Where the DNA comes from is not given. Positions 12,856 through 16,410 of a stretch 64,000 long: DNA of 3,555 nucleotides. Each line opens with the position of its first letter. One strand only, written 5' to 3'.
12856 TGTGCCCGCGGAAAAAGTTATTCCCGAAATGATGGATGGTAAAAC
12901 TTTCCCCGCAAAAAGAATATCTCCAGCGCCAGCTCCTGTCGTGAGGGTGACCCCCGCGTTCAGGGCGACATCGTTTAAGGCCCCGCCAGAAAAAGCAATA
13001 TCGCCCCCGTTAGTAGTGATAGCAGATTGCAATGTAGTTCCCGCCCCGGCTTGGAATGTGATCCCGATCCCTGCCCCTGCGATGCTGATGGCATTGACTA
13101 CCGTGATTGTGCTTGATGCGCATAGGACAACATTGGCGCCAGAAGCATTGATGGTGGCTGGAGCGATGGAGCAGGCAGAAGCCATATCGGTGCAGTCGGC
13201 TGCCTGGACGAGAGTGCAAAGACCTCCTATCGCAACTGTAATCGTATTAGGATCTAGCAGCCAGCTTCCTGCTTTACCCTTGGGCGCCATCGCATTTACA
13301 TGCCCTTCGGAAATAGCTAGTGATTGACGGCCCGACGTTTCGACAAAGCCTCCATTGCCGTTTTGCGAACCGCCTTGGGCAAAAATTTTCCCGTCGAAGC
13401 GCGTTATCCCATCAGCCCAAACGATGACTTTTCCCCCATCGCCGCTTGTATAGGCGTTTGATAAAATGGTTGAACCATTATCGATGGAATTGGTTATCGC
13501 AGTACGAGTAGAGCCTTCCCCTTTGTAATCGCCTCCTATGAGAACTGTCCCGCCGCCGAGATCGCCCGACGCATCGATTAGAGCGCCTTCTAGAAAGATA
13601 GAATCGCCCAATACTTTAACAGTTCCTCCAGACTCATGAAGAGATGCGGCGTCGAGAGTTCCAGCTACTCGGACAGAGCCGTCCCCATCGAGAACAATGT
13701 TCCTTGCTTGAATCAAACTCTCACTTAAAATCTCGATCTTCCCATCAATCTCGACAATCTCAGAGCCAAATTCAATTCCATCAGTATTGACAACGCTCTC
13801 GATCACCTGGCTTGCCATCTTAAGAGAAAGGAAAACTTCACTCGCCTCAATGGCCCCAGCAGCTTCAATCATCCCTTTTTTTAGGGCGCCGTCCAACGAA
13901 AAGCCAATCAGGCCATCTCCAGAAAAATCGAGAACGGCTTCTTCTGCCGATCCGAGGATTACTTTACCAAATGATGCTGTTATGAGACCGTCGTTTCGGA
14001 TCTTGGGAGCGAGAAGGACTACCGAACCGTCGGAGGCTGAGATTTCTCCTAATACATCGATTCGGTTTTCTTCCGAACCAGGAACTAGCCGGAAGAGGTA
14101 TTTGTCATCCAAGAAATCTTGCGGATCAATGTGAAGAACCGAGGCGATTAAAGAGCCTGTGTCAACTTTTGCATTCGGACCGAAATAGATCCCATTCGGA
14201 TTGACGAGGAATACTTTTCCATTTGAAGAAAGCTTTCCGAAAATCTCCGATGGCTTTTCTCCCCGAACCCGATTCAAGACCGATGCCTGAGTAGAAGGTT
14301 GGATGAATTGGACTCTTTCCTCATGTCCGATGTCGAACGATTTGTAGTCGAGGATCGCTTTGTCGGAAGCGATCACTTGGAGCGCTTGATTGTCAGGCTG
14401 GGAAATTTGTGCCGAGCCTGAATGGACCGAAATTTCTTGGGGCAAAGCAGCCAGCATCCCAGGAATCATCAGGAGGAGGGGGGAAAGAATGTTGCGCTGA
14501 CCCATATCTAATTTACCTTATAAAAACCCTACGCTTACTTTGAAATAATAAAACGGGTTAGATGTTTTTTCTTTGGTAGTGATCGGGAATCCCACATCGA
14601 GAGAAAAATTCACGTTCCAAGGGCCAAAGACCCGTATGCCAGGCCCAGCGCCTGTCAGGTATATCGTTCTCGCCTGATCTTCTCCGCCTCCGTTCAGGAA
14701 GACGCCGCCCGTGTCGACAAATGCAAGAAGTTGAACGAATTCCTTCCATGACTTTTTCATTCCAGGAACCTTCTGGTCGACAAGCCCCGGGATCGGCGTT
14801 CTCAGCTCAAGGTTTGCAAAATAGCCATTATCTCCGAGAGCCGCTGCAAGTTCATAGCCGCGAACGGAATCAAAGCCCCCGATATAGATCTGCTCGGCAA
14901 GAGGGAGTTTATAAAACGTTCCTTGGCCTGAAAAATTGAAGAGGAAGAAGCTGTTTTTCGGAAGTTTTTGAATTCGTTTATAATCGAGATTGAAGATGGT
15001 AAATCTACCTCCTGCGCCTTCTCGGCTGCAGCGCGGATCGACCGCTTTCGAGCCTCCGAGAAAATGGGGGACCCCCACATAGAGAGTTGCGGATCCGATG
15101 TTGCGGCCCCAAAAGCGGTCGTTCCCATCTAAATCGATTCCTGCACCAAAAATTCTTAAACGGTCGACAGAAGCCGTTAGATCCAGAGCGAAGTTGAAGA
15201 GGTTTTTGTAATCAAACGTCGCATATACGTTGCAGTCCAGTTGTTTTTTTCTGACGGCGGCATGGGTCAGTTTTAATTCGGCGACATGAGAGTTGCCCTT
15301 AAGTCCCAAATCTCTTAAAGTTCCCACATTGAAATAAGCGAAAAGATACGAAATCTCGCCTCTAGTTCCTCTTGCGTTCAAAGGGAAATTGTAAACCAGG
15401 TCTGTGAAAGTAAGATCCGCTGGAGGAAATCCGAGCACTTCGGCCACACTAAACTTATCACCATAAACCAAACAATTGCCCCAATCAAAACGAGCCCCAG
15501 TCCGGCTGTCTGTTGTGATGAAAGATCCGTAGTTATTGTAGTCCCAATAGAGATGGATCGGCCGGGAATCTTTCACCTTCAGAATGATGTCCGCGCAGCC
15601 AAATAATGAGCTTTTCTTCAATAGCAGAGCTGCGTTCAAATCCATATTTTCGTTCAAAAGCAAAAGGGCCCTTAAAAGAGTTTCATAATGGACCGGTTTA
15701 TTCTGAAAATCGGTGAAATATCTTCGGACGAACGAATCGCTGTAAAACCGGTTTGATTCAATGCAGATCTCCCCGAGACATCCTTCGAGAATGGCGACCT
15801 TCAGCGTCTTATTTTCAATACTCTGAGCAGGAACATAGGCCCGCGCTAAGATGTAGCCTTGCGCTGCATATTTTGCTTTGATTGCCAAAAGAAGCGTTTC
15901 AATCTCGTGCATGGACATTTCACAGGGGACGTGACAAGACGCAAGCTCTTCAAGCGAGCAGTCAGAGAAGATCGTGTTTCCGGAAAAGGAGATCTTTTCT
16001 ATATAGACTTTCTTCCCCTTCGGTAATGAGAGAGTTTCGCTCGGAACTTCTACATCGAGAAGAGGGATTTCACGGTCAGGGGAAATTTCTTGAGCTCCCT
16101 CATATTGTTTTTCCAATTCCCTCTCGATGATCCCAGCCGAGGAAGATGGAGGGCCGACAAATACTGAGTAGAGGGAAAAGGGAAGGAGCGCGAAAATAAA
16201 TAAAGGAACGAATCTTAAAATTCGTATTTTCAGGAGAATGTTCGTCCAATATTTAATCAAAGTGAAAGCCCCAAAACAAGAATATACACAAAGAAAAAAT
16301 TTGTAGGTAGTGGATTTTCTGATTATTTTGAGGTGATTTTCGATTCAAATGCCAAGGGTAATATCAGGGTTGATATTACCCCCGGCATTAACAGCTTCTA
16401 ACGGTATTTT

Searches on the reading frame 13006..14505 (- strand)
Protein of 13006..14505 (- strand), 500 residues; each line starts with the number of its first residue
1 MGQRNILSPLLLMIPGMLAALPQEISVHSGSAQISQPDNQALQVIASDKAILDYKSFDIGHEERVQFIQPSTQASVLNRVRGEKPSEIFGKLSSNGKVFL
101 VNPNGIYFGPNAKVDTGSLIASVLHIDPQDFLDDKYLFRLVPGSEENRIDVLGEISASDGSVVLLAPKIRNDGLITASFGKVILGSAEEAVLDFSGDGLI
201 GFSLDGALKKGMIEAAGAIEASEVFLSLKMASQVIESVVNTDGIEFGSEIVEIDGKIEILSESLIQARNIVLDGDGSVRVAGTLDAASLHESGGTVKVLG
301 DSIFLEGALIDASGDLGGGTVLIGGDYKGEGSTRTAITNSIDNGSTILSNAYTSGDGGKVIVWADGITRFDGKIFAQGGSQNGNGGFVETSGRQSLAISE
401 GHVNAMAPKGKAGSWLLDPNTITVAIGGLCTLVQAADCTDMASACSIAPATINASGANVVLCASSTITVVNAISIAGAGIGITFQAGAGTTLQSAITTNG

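Call 8: search_protein_families(library=pfam, proteins=[window:13006-14505:-], max_evalue=0.1)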
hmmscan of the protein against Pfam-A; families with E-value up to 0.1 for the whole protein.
window:13006-14505:- (500 aa): 1 family
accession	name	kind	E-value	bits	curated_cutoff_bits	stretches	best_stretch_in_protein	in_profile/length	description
PF05860.19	TPS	-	2.2e-28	100.3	33.5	1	26-257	9-235/252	TPS secretion domain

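Call 62: search_protein_families(library=ncbifam, proteins=[window:13006-14505:-], max_evalue=0.001)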
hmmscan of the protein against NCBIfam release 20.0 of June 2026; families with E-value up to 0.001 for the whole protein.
window:13006-14505:- (500 aa): 2 families
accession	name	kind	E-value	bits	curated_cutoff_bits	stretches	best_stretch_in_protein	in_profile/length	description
TIGR01901.1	adhes_NPXG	domain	2.5e-22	78.6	29.1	1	52-124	2-76/79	filamentous hemagglutinin N-terminal domain-containing protein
NF012204.1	adhes_FxxPxG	domain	0.00038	20.4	60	0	45-124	8-91/153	leukotoxin LktA family filamentous adhesin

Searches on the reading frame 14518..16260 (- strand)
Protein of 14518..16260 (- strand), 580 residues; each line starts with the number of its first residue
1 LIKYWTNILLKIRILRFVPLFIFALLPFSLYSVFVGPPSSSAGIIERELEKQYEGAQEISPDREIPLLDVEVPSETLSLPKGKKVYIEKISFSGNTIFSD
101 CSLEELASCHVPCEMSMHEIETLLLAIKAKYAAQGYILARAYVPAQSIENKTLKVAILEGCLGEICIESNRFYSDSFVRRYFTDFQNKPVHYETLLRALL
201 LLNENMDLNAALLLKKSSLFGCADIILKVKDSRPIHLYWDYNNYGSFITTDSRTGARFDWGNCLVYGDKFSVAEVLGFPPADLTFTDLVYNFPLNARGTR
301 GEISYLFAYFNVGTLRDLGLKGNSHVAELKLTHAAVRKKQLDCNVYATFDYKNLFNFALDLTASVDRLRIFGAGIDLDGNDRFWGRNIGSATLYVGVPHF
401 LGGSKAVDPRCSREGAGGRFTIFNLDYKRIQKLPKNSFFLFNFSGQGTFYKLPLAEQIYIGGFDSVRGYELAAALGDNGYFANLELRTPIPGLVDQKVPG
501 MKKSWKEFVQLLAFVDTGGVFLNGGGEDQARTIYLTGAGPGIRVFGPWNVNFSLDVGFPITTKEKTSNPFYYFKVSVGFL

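Call 3: search_protein_families(library=pfam, proteins=[window:14518-16260:-], max_evalue=0.01)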
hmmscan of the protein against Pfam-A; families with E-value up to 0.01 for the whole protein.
window:14518-16260:- (580 aa): 4 families
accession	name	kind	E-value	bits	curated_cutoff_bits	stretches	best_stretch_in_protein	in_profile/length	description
PF03865.19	ShlB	-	2.7e-22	80.1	22.7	1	223-543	3-310/311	Haemolysin secretion/activation protein ShlB/FhaC/HecB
PF08479.16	POTRA_2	-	8e-15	54.9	24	1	87-160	3-76/76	POTRA domain, ShlB-type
PF01103.29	Omp85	-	3e-08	34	24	1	428-576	163-320/325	Omp85 superfamily domain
PF07244.20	POTRA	-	6.3e-06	27.2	21.3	1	85-157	1-76/79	Surface antigen variable number repeat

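Call 30: find_related_loci(query=window:14518-16260:-, collection=metagenome_contigs, flank=10000)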
Query window:14518-16260:- (580 aa) in metagenome_contigs; peptide patterns used: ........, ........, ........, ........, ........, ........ (x = any residue, [..] = any of these).
104 stretches matched a pattern, but none encodes a relative of the query by tblastn (E <= 1e-3).

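Call 31: find_homologous_proteins(query=window:14518-16260:-, max_evalue=1e-10)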
Query window:14518-16260:- (580 aa): 117 proteins with E <= 1e-10 among 8000 candidates.
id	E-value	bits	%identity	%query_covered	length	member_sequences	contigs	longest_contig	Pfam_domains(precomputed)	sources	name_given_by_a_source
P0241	0.0e+0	1337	100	100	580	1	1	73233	PF08479.17,PF07244.21,PF03865.20,PF01103.30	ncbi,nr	ncbi:MAG: BamA/TamA family outer membrane protein [Parachlamydiales bacterium]|nr:BamA/TamA family o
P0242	8.3e-236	802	63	95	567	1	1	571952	PF08479.17,PF03865.20,PF01103.30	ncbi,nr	ncbi:MAG: BamA/TamA family outer membrane protein [Parachlamydiales bacterium]|nr:BamA/TamA family o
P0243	2.3e-235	801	62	97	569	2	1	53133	PF08479.17,PF03865.20,PF01103.30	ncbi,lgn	-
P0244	1.2e-188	647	52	97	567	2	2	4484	PF08479.17,PF07244.21,PF03865.20,PF01103.30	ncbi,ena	-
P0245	1.1e-178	614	50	95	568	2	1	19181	PF08479.17,PF07244.21,PF03865.20,PF01103.30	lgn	-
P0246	3.4e-176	606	49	96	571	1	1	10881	PF08479.17,PF07244.21,PF03865.20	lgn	-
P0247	4.5e-172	592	47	98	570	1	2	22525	PF08479.17,PF07244.21,PF03865.20,PF01103.30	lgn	-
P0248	3.6e-170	586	48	97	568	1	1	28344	PF08479.17,PF07244.21,PF03865.20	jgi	jgi:hemolysin activation/secretion protein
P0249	6.7e-170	585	48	95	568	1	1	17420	PF08479.17,PF07244.21,PF03865.20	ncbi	ncbi:MAG: ShlB/FhaC/HecB family hemolysin secretion/activation protein [Chlamydiota bacterium]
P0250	1.9e-169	583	48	95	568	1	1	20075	PF08479.17,PF07244.21,PF03865.20,PF01103.30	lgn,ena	-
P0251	1.1e-168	581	48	95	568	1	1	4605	PF08479.17,PF07244.21,PF03865.20,PF01103.30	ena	-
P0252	1.1e-165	571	46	95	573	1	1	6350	PF08479.17,PF07244.21,PF03865.20,PF01103.30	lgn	-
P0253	8.9e-165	568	47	95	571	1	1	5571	PF08479.17,PF07244.21,PF03865.20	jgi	jgi:hemolysin activation/secretion protein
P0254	4.2e-164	566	46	94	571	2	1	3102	PF08479.17,PF07244.21,PF03865.20,PF01103.30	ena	-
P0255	4.2e-164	566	47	97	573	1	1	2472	PF08479.17,PF07244.21,PF03865.20,PF01103.30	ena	-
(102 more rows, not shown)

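Call 32: find_encoding_contigs(protein=P0242, flank=10000, max_places=2)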
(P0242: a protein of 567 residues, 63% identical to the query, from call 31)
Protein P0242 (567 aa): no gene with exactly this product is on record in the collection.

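Call 33: find_encoding_contigs(protein=P0243, flank=10000, max_places=2)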
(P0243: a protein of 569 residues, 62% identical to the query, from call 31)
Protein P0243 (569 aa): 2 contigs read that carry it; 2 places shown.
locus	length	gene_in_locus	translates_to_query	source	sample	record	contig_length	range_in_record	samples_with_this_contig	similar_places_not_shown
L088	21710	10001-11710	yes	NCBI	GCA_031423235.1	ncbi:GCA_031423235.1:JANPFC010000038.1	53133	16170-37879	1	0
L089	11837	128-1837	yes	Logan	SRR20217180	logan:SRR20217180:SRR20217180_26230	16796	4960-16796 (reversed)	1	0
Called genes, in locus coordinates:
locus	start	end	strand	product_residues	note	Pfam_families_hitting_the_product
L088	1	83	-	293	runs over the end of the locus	PF00950:ABC-3, PF01032:FecCD (weak)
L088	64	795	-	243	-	PF00005:ABC_tran, PF13304:AAA_21 (faint)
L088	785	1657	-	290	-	PF01297:ZnuA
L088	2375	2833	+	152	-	PF13560:HTH_31 (weak), PF01381:HTH_3, PF13443:HTH_26 (weak)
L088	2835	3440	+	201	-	PF02661:Fic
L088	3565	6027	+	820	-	PF03797:Autotransporter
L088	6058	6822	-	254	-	-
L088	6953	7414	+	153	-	-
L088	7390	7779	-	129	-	-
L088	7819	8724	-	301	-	PF00892:EamA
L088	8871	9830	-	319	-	PF14226:DIOX_N, PF03171:2OG-FeII_Oxy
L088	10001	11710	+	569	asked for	PF08479:POTRA_2, PF03865:ShlB, PF01103:Omp85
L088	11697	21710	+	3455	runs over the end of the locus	-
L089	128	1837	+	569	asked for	PF08479:POTRA_2, PF03865:ShlB, PF01103:Omp85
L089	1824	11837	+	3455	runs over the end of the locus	-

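Call 37: find_related_loci(query=A2, collection=metagenome_contigs, flank=10000)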
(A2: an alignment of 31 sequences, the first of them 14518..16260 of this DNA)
Query A2 (580 aa) in metagenome_contigs; peptide patterns used: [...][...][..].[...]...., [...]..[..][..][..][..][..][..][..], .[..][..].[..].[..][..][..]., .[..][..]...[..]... (x = any residue, [..] = any of these).
600 stretches matched a pattern (row limit reached: there are more); 104 encode a relative of the query (tblastn E <= 1e-3); the best 80 are kept; 79 distinct loci.
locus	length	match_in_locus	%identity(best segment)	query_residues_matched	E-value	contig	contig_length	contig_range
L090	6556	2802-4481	48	17-577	0e+0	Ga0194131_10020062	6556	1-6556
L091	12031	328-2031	46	10-576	8e-162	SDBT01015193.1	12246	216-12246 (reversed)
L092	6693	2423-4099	45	23-580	2e-161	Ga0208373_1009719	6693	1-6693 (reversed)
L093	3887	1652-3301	45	17-576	5e-166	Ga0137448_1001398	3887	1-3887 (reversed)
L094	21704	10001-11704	43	13-576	8e-160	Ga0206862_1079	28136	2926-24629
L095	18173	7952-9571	45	37-576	5e-158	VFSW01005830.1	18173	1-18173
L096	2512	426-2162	41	4-576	4e-168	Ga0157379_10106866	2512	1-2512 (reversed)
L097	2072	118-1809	44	17-580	2e-169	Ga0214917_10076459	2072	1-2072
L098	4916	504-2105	46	37-576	4e-158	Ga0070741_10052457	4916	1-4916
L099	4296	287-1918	44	37-580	1e-157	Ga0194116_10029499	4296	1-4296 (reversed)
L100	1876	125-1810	44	10-576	2e-165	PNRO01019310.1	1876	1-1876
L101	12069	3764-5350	45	41-575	1e-152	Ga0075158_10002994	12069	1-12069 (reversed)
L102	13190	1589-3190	45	37-576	1e-151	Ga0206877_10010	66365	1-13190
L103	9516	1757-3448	42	20-580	6e-152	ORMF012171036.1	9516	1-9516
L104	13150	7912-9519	45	35-576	2e-151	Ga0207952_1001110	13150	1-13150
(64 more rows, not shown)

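Call 62: search_protein_families(library=ncbifam, proteins=[window:14518-16260:-], max_evalue=0.001)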
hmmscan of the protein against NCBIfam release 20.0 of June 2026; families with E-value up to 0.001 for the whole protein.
window:14518-16260:- (580 aa): 2 families
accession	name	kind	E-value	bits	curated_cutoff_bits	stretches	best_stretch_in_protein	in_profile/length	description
TIGR03303.1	OM_YaeT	equivalog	1.7e-10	39.9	297.15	1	448-579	600-741/741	outer membrane protein assembly factor BamA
NF047779.1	Omp85_fam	subfamily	8.4e-05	22.2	200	1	460-558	319-408/423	Omp85 family outer membrane protein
